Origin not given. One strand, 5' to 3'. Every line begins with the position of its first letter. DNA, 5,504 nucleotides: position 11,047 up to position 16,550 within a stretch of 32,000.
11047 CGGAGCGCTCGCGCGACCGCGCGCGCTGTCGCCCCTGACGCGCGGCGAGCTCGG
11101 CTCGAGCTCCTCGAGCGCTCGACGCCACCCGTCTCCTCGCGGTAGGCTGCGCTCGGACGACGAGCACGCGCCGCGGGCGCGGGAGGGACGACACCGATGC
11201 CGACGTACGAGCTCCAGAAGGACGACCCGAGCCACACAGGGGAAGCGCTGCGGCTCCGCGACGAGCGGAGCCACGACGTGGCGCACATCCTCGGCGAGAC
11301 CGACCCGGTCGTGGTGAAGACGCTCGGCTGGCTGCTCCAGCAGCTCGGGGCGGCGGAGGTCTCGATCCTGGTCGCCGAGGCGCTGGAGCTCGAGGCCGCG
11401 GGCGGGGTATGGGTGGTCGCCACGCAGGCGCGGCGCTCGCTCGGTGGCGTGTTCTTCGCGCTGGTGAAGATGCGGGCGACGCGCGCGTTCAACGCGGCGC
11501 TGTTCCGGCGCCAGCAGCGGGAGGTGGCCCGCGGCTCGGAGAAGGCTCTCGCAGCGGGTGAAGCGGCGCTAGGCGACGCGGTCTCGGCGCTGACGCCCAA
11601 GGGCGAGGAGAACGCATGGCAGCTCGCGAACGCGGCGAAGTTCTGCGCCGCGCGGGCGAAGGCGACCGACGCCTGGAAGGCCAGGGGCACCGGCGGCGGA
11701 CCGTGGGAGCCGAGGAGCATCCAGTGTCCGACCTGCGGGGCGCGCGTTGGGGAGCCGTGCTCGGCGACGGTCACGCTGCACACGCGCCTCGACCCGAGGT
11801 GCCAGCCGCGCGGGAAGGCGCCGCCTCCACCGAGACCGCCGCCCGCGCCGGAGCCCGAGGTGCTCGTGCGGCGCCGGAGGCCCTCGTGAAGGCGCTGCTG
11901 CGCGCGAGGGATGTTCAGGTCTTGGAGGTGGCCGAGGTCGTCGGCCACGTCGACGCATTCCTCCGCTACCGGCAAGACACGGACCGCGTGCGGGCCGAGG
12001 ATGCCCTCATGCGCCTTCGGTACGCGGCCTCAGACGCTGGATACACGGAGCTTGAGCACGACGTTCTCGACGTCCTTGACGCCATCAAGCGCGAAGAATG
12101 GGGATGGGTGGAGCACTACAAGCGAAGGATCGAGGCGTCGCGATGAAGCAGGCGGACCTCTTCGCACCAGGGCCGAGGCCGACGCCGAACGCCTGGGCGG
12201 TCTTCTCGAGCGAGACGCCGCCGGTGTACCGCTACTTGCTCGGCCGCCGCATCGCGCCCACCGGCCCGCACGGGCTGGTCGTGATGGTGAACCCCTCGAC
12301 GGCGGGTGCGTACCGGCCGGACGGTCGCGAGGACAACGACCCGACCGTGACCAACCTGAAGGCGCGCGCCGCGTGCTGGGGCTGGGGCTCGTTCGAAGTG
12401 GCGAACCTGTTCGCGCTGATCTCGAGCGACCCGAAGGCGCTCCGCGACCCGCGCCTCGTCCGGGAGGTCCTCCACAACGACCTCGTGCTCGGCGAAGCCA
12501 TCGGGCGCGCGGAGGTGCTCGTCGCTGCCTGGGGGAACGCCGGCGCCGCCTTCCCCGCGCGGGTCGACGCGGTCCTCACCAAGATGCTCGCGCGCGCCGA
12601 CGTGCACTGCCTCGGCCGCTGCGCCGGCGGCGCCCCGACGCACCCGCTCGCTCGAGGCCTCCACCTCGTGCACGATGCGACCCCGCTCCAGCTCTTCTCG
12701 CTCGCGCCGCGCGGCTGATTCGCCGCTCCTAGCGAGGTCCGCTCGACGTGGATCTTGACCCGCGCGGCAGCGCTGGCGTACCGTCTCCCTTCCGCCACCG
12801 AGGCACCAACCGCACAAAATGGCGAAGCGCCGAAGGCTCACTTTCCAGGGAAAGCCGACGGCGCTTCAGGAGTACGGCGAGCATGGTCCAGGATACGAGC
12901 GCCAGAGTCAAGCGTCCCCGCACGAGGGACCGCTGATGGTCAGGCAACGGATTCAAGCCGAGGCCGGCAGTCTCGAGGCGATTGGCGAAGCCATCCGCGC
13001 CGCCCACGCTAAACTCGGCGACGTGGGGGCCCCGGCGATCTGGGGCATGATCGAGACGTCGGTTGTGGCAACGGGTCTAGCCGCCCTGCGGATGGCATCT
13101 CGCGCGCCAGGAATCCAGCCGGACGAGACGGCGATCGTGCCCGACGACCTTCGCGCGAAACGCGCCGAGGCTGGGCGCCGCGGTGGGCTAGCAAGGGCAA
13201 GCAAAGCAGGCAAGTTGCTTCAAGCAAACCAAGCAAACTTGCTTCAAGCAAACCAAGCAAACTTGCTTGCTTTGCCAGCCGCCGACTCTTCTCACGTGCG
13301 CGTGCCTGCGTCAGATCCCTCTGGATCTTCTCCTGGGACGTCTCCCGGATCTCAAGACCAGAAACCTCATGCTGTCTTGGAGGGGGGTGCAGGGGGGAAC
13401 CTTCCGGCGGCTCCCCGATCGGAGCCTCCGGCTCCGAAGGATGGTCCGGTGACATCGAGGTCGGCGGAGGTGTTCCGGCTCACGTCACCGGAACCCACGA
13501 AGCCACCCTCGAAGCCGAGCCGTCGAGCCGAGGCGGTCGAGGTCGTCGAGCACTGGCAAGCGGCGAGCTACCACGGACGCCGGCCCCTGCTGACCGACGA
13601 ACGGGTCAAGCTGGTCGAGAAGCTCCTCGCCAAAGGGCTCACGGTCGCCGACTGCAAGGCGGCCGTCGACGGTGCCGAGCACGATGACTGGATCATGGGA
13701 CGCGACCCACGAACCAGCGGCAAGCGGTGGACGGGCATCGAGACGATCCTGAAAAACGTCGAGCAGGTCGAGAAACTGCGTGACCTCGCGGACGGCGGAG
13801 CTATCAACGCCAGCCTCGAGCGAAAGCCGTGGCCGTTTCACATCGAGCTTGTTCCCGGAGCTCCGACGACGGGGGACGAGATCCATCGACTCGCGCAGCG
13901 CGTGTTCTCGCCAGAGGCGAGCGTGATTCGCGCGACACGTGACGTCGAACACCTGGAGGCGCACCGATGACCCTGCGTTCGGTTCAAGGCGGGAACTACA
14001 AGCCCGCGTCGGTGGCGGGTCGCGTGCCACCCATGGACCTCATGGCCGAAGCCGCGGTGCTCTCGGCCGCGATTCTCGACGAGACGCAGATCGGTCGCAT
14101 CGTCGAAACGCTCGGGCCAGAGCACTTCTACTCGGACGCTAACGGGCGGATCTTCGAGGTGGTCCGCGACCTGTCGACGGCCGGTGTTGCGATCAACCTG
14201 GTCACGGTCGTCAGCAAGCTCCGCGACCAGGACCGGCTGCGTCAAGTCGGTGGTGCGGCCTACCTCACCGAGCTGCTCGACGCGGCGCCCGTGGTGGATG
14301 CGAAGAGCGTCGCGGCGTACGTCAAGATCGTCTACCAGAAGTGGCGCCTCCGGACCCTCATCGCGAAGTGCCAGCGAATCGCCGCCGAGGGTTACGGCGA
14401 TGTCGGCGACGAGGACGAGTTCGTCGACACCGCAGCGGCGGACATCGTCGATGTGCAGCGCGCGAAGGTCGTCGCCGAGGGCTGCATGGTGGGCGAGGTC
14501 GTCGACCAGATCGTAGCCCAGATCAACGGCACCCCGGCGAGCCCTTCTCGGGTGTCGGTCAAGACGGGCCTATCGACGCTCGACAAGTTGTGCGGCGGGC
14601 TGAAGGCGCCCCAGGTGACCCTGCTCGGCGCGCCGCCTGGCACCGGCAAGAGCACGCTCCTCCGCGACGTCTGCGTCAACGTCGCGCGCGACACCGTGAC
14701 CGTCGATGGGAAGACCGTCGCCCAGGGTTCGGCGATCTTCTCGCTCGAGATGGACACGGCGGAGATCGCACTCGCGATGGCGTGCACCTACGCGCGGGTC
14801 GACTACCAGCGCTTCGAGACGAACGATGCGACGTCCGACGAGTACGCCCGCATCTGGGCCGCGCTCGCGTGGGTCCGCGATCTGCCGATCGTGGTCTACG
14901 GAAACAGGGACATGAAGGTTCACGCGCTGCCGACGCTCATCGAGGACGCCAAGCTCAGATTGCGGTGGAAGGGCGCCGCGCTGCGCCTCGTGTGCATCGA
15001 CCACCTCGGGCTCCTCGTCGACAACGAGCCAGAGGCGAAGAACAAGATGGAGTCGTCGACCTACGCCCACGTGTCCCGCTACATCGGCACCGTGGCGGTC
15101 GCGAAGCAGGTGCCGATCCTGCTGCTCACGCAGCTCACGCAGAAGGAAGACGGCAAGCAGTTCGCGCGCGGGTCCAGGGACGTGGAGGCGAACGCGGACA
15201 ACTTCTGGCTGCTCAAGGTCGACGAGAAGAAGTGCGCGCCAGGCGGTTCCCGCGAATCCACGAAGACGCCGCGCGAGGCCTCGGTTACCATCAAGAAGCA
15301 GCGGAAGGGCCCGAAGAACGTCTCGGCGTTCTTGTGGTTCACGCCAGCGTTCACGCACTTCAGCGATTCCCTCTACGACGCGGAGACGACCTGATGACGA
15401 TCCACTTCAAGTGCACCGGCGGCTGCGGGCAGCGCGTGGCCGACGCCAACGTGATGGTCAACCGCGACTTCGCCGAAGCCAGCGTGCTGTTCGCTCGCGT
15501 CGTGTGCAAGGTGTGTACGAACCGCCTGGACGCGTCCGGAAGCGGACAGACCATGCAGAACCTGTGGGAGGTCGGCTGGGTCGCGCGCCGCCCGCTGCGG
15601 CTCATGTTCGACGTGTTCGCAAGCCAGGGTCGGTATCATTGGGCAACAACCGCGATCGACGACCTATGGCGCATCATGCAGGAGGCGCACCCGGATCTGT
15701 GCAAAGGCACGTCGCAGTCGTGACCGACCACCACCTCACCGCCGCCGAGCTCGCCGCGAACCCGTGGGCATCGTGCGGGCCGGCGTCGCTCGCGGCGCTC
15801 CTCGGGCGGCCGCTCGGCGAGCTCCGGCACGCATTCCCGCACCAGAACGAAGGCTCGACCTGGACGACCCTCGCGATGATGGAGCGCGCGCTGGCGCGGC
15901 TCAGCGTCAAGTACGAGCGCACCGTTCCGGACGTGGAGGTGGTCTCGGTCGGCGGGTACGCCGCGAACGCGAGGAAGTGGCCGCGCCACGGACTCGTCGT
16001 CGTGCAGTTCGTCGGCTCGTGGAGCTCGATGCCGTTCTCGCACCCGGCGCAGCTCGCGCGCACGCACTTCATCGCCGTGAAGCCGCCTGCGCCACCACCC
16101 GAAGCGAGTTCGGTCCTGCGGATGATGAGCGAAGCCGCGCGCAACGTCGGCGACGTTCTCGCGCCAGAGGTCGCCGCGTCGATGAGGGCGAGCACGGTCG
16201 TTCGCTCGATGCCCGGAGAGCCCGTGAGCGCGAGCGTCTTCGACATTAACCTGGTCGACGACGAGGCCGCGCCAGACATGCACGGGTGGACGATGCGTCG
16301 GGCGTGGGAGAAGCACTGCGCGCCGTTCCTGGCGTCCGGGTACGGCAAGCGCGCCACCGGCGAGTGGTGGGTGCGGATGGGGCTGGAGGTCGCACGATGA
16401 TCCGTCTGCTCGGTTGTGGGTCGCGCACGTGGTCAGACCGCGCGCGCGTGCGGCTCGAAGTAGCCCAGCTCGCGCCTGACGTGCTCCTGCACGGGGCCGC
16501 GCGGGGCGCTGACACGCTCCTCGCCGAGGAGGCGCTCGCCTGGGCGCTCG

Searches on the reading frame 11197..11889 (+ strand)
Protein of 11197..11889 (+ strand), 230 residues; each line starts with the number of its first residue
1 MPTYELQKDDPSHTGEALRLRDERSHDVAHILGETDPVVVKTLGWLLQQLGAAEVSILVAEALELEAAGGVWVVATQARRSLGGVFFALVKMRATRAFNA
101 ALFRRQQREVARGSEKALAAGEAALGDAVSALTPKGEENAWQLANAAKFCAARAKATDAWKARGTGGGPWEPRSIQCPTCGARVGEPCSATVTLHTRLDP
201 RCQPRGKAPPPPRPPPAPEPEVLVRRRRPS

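Call 16: search_protein_families(library=phrogs, proteins=[window:11197-11889:+], max_evalue=0.001)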
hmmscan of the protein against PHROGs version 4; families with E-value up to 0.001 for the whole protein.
window:11197-11889:+ (230 aa): 0 families

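Call 51: search_protein_families(library=pfam, proteins=[window:11197-11889:+], max_evalue=0.01)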
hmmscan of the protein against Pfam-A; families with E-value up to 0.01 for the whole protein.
window:11197-11889:+ (230 aa): 2 families
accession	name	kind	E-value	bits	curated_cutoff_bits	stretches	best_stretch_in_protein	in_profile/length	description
PF10258.14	PHAX_RNA-bd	-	5.7e-09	36.3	25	1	42-103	16-79/84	Phosphorylated adapter RNA export protein, RNA-binding domain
PF24623.2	Phage_zn_bind_8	-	0.0044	17.2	24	0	169-208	6-44/57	Putative DNA-binding phage zinc finger domain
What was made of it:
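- Candidate binders exist: the small basic first gene products (9551-9712 and 9345-9554) and a PHAX_RNA-bd domain protein at 11197-11889 (36.3 bits, call 51).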

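Call 75: search_solved_structures(query=window:11197-11889:+, max_evalue=1, show_alignments=1)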
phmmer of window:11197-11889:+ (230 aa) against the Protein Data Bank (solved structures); distinct sequences matched with E-value up to 1: 5.
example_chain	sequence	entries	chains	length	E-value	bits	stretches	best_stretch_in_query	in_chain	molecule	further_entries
2xc7_A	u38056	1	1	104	0.12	15.4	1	48-93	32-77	PHOSPHORYLATED ADAPTER RNA EXPORT PROTEIN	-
8dpu_C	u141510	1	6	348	0.24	14.4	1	128-226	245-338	Interleukin-11 receptor subunit alpha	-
6o4p_A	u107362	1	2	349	0.24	14.4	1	128-226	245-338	Interleukin-11 receptor subunit alpha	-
8pnt_C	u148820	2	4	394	0.44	13.5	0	50-93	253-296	Phosphorylated adapter RNA export protein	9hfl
2w4s_A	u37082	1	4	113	0.56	13.2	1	46-93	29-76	Ankyrin-repeat protein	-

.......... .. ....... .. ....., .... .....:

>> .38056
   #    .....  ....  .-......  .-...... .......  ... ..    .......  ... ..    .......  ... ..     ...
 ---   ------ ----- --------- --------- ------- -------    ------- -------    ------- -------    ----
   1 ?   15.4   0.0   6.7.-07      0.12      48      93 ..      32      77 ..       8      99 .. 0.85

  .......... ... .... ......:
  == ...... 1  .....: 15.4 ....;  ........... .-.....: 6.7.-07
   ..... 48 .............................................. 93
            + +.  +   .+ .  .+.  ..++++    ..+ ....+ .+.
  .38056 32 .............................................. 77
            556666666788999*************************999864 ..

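Call 77: find_related_loci(query=window:11197-11889:+, collection=viral_contigs, flank=6000)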
Query window:11197-11889:+ (230 aa) in viral_contigs; peptide patterns used: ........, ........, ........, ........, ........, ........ (x = any residue, [..] = any of these).
13 stretches matched a pattern, but none encodes a relative of the query by tblastn (E <= 1e-3).

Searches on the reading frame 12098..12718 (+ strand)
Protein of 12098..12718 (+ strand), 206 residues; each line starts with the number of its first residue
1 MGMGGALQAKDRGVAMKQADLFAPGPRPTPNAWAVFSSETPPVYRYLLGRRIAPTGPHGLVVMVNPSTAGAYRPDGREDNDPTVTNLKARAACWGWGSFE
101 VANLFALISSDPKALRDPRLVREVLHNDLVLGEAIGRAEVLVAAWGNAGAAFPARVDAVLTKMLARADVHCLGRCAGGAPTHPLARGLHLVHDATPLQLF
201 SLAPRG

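Call 16: search_protein_families(library=phrogs, proteins=[window:12098-12718:+], max_evalue=0.001)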
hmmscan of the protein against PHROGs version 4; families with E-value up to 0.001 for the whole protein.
window:12098-12718:+ (206 aa): 1 family
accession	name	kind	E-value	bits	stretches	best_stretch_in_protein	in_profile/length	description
phrog_3230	-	unknown function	9.5e-31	107.8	1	34-200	11-163/167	-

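Call 51: search_protein_families(library=pfam, proteins=[window:12143-12718:+], max_evalue=0.01)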
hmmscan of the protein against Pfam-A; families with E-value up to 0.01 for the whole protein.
window:12143-12718:+ (191 aa): 1 family
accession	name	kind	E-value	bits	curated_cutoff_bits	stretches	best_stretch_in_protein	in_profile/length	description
PF07799.17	DUF1643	-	2.2e-24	86.5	22.5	1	30-169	1-134/134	Protein of unknown function (DUF1643)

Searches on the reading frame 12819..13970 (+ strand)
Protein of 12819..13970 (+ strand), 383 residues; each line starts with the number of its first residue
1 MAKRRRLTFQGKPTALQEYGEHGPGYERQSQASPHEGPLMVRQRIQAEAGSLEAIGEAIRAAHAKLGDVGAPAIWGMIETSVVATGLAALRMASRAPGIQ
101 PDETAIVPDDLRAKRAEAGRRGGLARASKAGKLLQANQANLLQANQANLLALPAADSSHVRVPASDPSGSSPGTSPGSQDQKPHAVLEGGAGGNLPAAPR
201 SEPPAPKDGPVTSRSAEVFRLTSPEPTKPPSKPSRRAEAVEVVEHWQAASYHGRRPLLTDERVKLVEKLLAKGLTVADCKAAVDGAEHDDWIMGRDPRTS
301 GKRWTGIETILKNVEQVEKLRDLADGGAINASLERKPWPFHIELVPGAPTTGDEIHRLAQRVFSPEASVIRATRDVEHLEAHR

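Call 16: search_protein_families(library=phrogs, proteins=[window:12819-13970:+], max_evalue=0.001)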
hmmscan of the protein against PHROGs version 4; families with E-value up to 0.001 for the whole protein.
window:12819-13970:+ (383 aa): 1 family
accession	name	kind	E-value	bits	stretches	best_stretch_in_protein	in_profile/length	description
phrog_16167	-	DNA, RNA and nucleotide metabolism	2.7e-05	25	1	222-319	171-264/315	replication initiation protein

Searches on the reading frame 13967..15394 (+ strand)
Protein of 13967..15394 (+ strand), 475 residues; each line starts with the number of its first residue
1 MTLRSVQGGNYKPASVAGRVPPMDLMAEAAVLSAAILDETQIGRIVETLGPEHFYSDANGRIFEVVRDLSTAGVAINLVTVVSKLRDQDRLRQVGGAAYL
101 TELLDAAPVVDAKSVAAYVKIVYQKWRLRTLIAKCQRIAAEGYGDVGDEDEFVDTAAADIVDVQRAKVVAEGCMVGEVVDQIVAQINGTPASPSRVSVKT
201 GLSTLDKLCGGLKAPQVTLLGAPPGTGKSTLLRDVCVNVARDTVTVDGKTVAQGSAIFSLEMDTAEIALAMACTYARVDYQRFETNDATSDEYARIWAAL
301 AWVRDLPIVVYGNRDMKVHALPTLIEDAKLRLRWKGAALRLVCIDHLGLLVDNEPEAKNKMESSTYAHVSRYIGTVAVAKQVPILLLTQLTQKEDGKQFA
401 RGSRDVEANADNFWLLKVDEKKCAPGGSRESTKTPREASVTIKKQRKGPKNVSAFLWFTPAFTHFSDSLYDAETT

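Call 16: search_protein_families(library=phrogs, proteins=[window:13967-15394:+], max_evalue=0.001)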
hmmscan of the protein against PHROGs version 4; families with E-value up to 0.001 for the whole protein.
window:13967-15394:+ (475 aa): 4 families
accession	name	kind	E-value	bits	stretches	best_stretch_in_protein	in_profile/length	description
phrog_19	-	DNA, RNA and nucleotide metabolism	1e-57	197.4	1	18-469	154-582/621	DnaB-like replicative helicase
phrog_239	-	DNA, RNA and nucleotide metabolism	4e-22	80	1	147-461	299-592/801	DNA primase/helicase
phrog_243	-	DNA, RNA and nucleotide metabolism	5.6e-13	49.5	1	199-468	21-268/273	DnaB-like replicative helicase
phrog_20000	-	unknown function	3.8e-05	24.8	1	19-110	24-115/132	-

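Call 33: find_encoding_contigs(protein=window:13967-15394:+, flank=10000, max_places=6)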
Protein window:13967-15394:+ (475 aa): 2 contigs read that carry it; 1 place shown.
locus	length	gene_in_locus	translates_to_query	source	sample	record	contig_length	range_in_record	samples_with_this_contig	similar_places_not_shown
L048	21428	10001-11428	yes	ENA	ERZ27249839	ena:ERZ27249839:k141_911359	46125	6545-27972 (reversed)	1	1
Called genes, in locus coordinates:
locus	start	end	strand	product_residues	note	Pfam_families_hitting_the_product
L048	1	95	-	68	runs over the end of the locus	-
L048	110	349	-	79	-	-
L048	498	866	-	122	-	-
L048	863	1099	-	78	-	-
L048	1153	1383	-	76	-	-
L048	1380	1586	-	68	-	-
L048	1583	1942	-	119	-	-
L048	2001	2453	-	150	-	PF21849:DUF6908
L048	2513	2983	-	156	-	PF04002:RadC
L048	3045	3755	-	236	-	-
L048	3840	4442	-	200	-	-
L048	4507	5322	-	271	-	-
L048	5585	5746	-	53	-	-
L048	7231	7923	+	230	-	PF10258:PHAX_RNA-bd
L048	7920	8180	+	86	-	-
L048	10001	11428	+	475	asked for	PF00772:DnaB, PF13481:AAA_25, PF03796:DnaB_C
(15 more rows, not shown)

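Call 59: find_homologous_proteins(query=window:13967-15394:+, max_evalue=1e-20)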
Query window:13967-15394:+ (475 aa): 257 proteins with E <= 1e-20 among 8000 candidates; the best 120 are listed.
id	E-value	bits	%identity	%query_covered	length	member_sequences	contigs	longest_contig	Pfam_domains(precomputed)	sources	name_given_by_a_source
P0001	4.3e-296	1000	100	95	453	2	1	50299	PF03796.22,PF00772.27,PF13481.13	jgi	-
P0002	2.3e-152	526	55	92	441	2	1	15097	PF03796.22,PF00772.27,PF13481.13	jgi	jgi:replicative DNA helicase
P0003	1.5e-121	424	46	96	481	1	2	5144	PF03796.22,PF00772.27,PF13481.13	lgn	-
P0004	7.5e-110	386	42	99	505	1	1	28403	PF03796.22,PF00772.27,PF13481.13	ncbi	-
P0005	1.0e-107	379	43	97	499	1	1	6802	PF03796.22,PF00772.27,PF13481.13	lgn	-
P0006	7.3e-96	340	40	97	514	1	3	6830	PF03796.22,PF00772.27,PF13481.13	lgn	-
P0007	4.2e-72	261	37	96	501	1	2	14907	PF03796.22,PF00772.27,PF13481.13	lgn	-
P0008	1.7e-71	259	37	96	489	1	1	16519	PF03796.22,PF00772.27,PF13481.13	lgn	-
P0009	1.1e-68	250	37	97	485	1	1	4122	PF06745.20,PF03796.22,PF00772.27,PF13481.13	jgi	-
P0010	2.0e-68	249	36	96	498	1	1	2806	PF03796.22,PF00772.27,PF13481.13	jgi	jgi:replicative DNA helicase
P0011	1.8e-67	246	35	96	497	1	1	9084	PF03796.22,PF00772.27,PF13481.13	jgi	jgi:replicative DNA helicase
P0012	2.6e-67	246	36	96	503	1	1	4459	PF03796.22,PF00772.27,PF13481.13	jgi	jgi:replicative DNA helicase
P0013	3.4e-67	245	36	95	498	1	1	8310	PF03796.22,PF00772.27,PF13481.13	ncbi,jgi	-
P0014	4.3e-67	245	35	96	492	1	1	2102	PF03796.22,PF00772.27,PF13481.13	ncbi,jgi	jgi:replicative DNA helicase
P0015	4.8e-67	245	34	96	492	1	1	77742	PF03796.22,PF00772.27,PF13481.13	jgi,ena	-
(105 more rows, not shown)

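Call 60: find_encoding_contigs(protein=P0002, flank=10000, max_places=2)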
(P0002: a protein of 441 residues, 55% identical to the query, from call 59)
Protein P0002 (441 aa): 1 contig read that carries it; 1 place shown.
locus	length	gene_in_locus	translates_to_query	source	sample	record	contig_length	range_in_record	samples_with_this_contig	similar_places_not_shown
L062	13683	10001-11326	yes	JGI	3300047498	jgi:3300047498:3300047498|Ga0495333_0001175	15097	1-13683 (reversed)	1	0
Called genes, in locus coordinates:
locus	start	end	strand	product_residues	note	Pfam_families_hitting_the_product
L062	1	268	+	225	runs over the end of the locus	PF01183:Glyco_hydro_25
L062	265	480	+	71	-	-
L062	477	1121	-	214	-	-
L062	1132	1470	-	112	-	-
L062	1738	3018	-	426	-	-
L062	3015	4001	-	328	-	PF09588:YqaJ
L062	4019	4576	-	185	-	-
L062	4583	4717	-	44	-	-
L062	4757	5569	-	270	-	PF13545:HTH_Crp_2 (faint), PF01381:HTH_3, PF13560:HTH_31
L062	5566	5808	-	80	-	-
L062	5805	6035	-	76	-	-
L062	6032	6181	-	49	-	-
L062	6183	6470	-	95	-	-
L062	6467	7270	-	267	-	-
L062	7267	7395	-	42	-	-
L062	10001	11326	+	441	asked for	PF00772:DnaB, PF03796:DnaB_C, PF13481:AAA_25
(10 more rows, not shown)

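Call 61: find_encoding_contigs(protein=P0004, flank=10000, max_places=2)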
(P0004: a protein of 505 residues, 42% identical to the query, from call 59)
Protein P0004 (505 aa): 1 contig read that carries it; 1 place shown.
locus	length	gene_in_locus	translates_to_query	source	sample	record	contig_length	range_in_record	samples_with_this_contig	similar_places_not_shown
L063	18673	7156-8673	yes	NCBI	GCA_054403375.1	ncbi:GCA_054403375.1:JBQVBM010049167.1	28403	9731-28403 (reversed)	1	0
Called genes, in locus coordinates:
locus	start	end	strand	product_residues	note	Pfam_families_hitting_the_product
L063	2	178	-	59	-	?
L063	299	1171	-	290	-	-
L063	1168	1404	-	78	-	-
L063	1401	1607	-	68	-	-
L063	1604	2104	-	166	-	-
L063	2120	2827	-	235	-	PF13443:HTH_26 (faint), PF01381:HTH_3, PF12844:HTH_19 (faint), PF13560:HTH_31 (weak)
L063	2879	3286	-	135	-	-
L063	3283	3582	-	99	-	-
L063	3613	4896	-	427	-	-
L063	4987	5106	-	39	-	-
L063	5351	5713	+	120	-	-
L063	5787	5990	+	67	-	-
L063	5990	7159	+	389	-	-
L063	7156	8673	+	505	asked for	PF00772:DnaB, PF03796:DnaB_C, PF13481:AAA_25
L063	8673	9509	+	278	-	-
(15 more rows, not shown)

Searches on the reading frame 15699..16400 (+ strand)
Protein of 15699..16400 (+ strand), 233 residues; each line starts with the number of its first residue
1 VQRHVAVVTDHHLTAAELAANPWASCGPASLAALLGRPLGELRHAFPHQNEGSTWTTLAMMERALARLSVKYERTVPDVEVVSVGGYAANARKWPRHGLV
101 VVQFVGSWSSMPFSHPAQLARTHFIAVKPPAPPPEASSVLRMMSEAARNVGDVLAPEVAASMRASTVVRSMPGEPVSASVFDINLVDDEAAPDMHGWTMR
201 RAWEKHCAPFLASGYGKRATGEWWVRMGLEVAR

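Call 70: search_protein_families(library=pfam, alignment_id=A4, max_evalue=0.001)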
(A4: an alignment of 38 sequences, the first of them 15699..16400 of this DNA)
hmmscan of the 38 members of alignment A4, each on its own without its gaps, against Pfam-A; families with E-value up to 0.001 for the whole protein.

A. member 1, window:15699-16400:+ (233 aa): 0 families

B. families by the number of members that match (of 38 scanned): 9 families
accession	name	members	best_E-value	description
PF23859.1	DpdA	1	3.9e-72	DeoxyPurine in DNA protein A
PF01555.25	N6_N4_Mtase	1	1.2e-16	DNA methylase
PF13479.12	AAA_24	1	2.4e-14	AAA domain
PF07460.16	NUMOD3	1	4e-09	NUMOD3 motif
PF10686.14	YAcAr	1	6.1e-07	YspA, cpYpsA-related SLOG family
PF03692.20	CxxCxxCC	1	7.3e-05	Putative zinc- or iron-chelating domain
PF00226.36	DnaJ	1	0.0003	DnaJ domain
PF00271.37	Helicase_C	1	0.00048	Helicase conserved C-terminal domain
PF00176.29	SNF2-rel_dom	1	0.00051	SNF2-related domain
